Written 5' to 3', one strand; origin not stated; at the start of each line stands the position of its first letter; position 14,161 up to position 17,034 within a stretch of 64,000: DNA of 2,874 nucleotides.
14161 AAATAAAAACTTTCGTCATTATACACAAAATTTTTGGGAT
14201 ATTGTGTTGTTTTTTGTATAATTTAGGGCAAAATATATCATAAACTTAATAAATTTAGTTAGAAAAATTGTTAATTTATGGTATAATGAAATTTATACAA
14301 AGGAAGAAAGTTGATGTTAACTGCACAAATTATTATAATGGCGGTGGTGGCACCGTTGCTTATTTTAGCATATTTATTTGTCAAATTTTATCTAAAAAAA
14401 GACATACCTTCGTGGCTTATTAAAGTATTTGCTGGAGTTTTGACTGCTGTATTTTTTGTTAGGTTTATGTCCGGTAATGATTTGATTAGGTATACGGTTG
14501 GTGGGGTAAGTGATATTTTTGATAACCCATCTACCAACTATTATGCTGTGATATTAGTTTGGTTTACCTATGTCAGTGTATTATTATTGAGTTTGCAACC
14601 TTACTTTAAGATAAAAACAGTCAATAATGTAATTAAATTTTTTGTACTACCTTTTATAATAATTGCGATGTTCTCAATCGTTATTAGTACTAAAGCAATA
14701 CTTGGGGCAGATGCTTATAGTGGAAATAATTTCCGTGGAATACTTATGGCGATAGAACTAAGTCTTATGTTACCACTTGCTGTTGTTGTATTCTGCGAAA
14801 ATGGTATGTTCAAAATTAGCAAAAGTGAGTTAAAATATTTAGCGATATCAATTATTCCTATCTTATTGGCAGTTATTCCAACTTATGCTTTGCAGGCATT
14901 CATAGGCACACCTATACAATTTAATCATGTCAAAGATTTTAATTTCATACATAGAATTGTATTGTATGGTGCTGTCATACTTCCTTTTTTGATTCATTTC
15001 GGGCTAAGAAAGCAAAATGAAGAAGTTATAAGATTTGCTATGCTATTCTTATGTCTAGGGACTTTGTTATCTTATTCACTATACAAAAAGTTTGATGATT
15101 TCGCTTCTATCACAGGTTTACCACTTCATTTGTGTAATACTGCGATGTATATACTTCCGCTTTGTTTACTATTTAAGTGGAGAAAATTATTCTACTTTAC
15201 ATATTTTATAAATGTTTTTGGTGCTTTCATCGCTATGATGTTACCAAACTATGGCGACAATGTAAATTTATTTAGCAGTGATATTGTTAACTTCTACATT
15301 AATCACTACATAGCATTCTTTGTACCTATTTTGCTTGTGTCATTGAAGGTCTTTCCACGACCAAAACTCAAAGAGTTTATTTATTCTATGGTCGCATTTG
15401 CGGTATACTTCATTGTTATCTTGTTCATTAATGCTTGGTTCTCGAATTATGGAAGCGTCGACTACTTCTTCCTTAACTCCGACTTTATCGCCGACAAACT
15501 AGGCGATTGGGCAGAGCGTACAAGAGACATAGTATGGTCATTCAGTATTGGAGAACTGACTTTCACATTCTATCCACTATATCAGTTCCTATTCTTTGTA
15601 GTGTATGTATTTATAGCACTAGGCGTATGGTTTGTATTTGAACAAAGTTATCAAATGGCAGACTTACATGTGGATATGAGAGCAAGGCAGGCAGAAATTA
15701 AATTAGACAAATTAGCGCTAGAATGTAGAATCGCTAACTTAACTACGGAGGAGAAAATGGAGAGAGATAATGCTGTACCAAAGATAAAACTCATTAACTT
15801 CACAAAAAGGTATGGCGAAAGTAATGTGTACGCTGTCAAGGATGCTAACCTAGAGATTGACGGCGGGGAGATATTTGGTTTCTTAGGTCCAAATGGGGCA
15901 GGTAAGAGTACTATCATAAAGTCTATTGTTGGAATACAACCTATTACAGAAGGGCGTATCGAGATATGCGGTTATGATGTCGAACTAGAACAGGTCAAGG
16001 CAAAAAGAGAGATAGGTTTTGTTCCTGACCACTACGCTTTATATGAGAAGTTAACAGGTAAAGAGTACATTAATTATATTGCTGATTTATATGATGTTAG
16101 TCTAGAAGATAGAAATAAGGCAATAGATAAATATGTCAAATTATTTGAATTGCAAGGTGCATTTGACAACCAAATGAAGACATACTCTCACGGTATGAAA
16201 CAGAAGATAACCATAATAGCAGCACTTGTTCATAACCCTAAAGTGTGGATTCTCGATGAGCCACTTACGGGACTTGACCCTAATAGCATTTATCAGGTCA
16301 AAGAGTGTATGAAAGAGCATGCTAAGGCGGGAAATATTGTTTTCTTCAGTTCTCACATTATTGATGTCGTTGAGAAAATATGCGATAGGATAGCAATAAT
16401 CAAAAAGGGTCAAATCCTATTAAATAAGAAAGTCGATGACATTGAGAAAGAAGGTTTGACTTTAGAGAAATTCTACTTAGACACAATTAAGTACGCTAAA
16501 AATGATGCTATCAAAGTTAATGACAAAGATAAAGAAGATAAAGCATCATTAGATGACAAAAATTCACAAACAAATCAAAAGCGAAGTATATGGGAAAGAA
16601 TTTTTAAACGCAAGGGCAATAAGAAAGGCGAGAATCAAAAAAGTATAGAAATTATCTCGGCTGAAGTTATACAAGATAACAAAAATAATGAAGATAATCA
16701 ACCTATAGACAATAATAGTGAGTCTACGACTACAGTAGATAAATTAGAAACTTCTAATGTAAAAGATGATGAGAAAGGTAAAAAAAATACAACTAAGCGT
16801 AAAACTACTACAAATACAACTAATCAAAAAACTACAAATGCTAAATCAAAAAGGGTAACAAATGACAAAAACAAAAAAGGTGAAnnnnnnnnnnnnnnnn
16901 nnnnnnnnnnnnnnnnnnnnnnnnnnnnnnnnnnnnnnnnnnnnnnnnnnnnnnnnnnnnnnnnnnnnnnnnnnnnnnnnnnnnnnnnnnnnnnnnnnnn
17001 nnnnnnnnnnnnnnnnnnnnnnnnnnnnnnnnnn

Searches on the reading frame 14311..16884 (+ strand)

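Call 8: search_protein_families(library=pfam, proteins=[window:14311-16884:+])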
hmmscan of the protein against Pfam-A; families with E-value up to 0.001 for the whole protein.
window:14311-16884:+ (858 aa): 3 families
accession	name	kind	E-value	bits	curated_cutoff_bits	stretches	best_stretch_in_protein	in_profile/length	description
PF00005.33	ABC_tran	-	1.5e-26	94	25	1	510-652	2-136/137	ABC transporter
PF14808.11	TMEM164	-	1.9e-21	77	25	1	217-431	13-208/217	TMEM164 family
PF13304.12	AAA_21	-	1.3e-09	39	27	1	620-683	233-299/304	AAA domain, putative AbiEii toxin, Type IV TA system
